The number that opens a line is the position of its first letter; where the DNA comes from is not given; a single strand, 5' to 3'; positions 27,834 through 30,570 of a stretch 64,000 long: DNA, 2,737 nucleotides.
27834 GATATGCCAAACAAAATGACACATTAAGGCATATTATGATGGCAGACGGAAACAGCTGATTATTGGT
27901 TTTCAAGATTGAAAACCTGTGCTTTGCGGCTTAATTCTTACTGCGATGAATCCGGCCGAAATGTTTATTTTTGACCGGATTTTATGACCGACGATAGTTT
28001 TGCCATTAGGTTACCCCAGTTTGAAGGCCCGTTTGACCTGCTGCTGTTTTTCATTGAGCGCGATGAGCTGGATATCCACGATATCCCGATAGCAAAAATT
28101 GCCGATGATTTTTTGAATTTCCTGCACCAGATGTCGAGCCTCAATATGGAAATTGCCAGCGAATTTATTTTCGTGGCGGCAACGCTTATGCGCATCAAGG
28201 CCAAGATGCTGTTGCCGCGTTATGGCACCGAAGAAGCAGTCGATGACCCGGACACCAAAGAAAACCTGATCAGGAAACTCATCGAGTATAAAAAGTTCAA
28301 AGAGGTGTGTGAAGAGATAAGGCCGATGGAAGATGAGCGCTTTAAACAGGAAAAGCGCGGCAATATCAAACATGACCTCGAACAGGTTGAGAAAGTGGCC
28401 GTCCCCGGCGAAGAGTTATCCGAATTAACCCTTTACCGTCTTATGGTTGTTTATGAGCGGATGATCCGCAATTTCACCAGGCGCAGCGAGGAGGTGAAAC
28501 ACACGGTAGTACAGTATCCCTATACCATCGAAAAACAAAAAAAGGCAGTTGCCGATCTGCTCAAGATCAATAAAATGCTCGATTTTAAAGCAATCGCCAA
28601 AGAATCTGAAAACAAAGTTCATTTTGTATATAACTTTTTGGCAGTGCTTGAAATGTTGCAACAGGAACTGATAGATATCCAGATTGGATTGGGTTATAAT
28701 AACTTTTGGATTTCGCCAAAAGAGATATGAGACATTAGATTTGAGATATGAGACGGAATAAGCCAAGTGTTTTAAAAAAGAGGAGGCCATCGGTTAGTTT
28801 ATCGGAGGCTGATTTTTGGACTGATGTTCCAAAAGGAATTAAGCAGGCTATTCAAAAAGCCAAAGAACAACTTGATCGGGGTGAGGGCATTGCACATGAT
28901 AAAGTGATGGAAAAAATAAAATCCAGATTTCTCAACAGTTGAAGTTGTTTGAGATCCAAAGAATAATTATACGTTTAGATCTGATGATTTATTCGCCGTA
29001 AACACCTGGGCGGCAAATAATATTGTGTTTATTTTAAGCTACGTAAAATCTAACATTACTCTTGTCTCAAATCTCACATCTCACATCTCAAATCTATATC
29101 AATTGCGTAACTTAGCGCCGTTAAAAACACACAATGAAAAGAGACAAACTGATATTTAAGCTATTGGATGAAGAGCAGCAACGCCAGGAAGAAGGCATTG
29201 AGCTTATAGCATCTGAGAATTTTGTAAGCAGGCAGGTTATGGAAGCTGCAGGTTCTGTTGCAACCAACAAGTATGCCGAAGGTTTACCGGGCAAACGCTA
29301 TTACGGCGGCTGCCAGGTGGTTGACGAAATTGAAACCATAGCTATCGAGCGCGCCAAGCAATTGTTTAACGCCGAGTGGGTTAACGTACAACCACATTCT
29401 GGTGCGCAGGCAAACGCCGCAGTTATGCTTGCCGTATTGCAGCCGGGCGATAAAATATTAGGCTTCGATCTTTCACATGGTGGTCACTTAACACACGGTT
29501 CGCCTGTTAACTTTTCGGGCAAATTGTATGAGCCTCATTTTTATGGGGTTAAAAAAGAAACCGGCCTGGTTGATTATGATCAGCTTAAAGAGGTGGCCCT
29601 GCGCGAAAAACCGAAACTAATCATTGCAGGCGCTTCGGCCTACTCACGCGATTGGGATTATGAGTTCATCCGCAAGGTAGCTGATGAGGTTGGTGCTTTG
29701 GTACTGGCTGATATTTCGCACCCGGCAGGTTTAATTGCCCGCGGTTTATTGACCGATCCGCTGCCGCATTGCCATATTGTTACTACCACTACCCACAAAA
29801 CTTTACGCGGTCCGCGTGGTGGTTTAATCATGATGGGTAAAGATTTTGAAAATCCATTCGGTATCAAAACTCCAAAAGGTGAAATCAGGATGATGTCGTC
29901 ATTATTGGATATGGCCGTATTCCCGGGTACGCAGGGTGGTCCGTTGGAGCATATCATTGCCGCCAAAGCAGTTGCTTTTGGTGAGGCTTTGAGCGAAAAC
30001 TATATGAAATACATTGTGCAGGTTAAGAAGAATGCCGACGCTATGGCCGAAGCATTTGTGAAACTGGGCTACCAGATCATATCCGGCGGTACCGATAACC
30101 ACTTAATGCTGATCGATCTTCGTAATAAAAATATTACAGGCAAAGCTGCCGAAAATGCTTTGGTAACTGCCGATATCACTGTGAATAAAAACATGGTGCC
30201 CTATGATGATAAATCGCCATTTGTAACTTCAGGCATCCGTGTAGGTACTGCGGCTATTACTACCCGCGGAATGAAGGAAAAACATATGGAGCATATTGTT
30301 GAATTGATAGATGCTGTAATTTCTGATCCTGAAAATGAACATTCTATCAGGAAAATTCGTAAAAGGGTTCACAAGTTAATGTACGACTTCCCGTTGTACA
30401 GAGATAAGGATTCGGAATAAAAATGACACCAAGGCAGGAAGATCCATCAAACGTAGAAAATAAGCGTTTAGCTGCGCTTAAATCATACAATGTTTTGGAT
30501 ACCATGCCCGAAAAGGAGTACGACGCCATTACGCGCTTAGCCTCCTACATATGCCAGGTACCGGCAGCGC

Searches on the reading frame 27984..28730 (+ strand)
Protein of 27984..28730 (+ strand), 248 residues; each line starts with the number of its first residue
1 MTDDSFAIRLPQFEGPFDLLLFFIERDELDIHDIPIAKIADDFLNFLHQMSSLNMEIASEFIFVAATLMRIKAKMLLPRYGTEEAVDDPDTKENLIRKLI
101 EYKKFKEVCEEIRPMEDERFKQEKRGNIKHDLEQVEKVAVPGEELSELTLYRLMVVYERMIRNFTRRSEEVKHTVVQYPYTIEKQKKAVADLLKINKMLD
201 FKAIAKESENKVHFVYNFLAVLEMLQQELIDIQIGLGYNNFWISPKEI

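Call 55: find_encoding_contigs(protein=window:27984-28730:+, flank=1500, max_places=10)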
Protein window:27984-28730:+ (248 aa): no gene with exactly this product is on record in the collection.

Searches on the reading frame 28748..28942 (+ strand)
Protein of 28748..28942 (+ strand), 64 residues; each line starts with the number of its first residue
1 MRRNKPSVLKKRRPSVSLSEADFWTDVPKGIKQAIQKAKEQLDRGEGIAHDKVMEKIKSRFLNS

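Call 50: search_protein_families(library=ncbifam, proteins=[window:28748-28939:+], max_evalue=1)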
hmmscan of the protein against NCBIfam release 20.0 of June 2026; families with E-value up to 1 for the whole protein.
seq(64 aa): 0 families

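Call 52: search_protein_families(library=pfam, proteins=[window:28748-28939:+], max_evalue=10)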
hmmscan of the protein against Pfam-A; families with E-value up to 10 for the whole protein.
seq(64 aa): 0 families

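Call 53: search_solved_structures(query=window:28748-28939:+, max_evalue=10)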
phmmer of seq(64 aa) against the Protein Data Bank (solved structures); distinct sequences matched with E-value up to 10: 8.
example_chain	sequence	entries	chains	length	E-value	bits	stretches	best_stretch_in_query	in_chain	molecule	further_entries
5tgw_A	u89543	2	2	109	0.46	14.2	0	31-59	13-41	PS1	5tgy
6dm9_A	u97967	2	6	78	0.58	13.8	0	25-51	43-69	DHD15_extended_A | DHD15_closed_A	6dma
4jky_A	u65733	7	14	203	0.93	13.2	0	9-59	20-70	Adenylate kinase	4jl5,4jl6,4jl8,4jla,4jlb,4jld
2rgx_A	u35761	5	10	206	0.95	13.2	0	9-59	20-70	Adenylate kinase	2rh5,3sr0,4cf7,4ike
4jlo_A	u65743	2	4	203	1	13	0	9-59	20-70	Adenylate kinase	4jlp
7jh6_A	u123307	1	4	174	1.6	12.5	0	31-59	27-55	Two-domain di-Zn(II) and porphyrin-binding protein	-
3gbv_A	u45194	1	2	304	1.6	12.5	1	20-36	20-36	Putative LacI-family transcriptional regulator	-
6z35_A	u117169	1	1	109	3.6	11.4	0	31-59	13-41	Maquette 2-1ip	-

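Call 54: find_encoding_contigs(protein=window:28748-28942:+, flank=1500, max_places=10)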
Protein window:28748-28942:+ (64 aa): no gene with exactly this product is on record in the collection.

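Call 57: find_homologous_proteins(query=window:28748-28939:+, max_evalue=0.001)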
Query seq(64 aa) (64 aa): 3 proteins with E <= 0.001 among 3 candidates.
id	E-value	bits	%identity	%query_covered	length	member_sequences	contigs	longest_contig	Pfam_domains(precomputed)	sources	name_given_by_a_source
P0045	1.4e-29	118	97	92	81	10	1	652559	-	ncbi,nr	ncbi:hypothetical protein GCM10011500_32490 [Mucilaginibacter rubeus]|nr:hypothetical protein GCM100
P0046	8.6e-22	93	87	84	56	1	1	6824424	-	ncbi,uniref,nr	ncbi:hypothetical protein [Mucilaginibacter sp. SJ]|uniref:hypothetical protein n=1 Tax=Mucilaginiba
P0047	1.4e-21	93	76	98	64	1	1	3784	-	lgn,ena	-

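Call 59: find_encoding_contigs(protein=P0046, flank=1500, max_places=4)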
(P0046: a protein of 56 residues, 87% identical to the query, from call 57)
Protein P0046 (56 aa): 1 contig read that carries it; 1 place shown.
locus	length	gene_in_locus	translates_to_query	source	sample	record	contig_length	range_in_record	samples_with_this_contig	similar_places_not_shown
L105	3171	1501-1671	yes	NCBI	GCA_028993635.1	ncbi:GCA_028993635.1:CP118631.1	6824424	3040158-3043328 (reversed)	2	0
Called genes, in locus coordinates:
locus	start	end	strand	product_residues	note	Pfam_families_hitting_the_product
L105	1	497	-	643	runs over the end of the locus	PF13292:DXP_synthase_N, PF00456:Transketolase_N (faint), PF02775:TPP_enzyme_C (faint), PF02779:Transket_pyr, PF02780:Transketolase_C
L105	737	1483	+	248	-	PF02616:SMC_ScpA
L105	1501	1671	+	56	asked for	-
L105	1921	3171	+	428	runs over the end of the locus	PF00464:SHMT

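Call 60: find_encoding_contigs(protein=P0045, flank=1500, max_places=6)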
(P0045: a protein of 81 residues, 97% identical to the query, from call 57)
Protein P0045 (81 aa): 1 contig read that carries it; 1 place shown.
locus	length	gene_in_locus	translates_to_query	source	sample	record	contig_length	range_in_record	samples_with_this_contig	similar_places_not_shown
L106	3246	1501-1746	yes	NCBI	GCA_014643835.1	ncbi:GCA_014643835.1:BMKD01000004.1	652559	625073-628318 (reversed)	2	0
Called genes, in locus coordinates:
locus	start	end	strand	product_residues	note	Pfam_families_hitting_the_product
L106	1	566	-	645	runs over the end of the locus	PF13292:DXP_synthase_N, PF00456:Transketolase_N (faint), PF02775:TPP_enzyme_C (weak), PF02779:Transket_pyr, PF02780:Transketolase_C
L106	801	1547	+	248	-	PF02616:SMC_ScpA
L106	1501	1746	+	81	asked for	-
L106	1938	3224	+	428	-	PF00464:SHMT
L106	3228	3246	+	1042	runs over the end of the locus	PF01590:GAF, PF00989:PAS, PF08447:PAS_3, PF13426:PAS_9, PF00989:PAS, PF08448:PAS_4, PF08447:PAS_3, PF13426:PAS_9, +11 more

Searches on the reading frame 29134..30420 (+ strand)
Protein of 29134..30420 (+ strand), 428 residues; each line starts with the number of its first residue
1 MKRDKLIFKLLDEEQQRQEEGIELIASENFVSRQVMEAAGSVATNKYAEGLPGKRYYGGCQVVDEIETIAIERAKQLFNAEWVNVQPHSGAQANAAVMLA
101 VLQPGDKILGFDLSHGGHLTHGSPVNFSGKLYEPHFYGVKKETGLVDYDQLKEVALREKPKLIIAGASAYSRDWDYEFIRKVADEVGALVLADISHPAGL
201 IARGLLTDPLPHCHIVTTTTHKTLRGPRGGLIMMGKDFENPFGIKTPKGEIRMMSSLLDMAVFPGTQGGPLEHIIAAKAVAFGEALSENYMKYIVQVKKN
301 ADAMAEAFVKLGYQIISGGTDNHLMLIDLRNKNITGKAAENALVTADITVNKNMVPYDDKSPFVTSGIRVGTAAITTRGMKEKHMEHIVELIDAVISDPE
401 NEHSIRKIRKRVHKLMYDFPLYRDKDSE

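Call 56: find_encoding_contigs(protein=window:29134-30420:+, flank=1500, max_places=10)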
Protein window:29134-30420:+ (428 aa): no gene with exactly this product is on record in the collection.
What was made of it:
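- Tried and rejected: Exact-protein look-ups of ScpA, GlyA and that ORF found nothing on record (calls 54-56).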
